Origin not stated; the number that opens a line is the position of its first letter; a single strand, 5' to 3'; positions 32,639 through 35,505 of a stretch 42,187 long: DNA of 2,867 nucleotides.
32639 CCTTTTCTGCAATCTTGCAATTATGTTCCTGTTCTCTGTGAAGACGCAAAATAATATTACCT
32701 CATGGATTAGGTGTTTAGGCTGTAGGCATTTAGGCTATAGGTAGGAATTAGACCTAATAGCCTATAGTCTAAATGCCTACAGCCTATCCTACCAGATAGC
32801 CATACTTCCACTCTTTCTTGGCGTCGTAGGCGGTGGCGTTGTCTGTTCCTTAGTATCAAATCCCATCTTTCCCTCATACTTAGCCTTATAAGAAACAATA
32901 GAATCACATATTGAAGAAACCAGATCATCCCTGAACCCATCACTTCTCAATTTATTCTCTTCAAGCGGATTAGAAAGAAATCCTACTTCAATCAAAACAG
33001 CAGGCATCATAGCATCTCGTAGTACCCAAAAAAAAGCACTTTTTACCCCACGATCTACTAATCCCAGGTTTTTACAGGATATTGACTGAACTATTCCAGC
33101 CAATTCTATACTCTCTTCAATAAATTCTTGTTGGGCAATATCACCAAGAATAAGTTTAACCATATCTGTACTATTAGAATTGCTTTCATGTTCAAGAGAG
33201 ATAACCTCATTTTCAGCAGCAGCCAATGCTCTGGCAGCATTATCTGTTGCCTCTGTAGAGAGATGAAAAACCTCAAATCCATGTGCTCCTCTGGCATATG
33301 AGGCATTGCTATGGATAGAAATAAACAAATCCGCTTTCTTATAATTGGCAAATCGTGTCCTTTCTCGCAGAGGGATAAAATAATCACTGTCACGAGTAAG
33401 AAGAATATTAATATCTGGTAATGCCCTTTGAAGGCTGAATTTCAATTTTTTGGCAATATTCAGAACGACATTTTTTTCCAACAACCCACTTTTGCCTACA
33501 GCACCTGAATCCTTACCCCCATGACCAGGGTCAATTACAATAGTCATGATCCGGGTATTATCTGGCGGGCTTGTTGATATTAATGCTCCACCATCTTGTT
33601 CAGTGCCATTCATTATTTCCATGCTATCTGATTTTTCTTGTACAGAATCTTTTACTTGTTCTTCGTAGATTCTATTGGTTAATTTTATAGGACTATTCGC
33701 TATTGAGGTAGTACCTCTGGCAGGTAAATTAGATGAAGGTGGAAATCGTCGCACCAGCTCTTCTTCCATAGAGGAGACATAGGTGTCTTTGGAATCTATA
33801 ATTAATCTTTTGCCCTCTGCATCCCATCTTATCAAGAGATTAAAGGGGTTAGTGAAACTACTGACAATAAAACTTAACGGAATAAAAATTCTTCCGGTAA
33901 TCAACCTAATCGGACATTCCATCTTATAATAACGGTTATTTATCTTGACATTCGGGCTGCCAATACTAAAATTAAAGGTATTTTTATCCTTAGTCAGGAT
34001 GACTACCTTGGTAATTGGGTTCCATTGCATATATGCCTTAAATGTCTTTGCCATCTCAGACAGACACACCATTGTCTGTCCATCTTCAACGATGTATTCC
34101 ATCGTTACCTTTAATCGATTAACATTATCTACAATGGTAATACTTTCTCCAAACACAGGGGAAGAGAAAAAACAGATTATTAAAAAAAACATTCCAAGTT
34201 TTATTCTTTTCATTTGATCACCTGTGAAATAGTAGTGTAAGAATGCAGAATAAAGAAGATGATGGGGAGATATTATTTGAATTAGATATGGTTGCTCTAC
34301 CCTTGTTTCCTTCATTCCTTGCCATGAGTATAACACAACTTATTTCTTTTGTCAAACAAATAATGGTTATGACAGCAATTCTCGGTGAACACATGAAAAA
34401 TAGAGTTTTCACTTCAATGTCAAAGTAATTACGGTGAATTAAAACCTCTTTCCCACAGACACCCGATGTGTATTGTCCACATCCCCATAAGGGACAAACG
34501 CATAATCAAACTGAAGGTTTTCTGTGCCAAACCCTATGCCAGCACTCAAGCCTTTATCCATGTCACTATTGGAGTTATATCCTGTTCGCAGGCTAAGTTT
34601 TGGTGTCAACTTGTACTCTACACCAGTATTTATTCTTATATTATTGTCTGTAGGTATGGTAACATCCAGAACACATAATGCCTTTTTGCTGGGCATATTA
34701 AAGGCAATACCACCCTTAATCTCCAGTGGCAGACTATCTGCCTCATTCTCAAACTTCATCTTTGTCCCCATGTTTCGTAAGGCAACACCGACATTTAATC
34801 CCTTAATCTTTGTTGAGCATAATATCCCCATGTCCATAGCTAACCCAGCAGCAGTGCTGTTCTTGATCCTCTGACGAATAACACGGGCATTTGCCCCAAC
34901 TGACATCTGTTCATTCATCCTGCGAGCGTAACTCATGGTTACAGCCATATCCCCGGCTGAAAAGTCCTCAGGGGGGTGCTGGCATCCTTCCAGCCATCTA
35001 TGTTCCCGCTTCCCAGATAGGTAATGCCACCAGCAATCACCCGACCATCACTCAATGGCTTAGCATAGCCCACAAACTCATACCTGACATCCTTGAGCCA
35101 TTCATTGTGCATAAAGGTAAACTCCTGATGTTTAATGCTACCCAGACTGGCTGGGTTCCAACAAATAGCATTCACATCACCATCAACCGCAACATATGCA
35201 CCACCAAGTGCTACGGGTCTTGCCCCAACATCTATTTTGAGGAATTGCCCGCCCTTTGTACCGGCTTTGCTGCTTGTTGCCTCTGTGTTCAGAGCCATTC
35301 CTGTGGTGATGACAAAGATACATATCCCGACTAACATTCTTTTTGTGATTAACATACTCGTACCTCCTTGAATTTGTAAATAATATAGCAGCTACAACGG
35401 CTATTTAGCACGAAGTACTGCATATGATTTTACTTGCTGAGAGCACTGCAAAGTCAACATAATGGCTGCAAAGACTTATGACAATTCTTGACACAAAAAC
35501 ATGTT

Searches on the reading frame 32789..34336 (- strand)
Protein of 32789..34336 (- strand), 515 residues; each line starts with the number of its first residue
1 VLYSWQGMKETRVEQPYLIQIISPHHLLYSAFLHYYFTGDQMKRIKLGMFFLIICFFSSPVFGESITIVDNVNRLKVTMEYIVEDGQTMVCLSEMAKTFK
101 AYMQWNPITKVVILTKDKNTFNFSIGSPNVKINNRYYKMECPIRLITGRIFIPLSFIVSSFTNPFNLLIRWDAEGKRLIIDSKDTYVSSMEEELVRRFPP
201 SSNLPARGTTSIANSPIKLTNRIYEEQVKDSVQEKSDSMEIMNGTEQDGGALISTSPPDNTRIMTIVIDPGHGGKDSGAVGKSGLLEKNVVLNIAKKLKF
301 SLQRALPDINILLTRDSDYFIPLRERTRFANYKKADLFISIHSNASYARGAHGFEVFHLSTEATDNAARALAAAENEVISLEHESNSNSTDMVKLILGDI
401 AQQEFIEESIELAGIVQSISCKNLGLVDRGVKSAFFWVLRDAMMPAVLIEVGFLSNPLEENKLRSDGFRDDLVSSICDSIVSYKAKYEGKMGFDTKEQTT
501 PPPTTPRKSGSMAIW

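Call 10: search_protein_families(library=pfam, proteins=[window:32789-34336:-], max_evalue=0.001)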
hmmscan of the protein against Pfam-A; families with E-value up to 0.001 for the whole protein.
window:32789-34336:- (515 aa): 2 families
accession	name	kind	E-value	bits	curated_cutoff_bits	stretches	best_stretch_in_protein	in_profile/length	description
PF01520.23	Amidase_3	-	9.6e-50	169.5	27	1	266-480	1-172/174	N-acetylmuramoyl-L-alanine amidase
PF07833.16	Cu_amine_oxidN1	-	8e-16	58.4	24.2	1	74-179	6-107/108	Copper amine oxidase N-terminal domain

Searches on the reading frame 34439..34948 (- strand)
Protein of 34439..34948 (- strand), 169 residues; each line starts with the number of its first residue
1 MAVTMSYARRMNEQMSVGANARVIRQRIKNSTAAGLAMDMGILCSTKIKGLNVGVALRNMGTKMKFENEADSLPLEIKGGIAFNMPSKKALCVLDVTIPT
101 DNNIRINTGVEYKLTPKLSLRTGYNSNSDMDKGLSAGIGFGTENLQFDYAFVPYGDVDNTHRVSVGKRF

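Call 10: search_protein_families(library=pfam, proteins=[window:34439-34948:-], max_evalue=0.001)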
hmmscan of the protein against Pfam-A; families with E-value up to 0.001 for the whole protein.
window:34439-34948:- (169 aa): 1 family
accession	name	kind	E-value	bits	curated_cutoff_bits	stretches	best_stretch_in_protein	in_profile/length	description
PF03349.22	Toluene_X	-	4.6e-05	22.5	29.7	0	102-125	315-338/421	Outer membrane protein transport protein (OMPP1/FadL/TodX)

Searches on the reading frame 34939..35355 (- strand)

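Call 10: search_protein_families(library=pfam, proteins=[window:34939-35355:-], max_evalue=0.001)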
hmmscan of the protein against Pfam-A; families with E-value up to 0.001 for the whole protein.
window:34939-35355:- (138 aa): 1 family
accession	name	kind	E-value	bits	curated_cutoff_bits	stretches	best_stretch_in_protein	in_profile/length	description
PF03687.19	UPF0164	-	2.4e-06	27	21.4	1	3-99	6-104/325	Uncharacterised protein family (UPF0164)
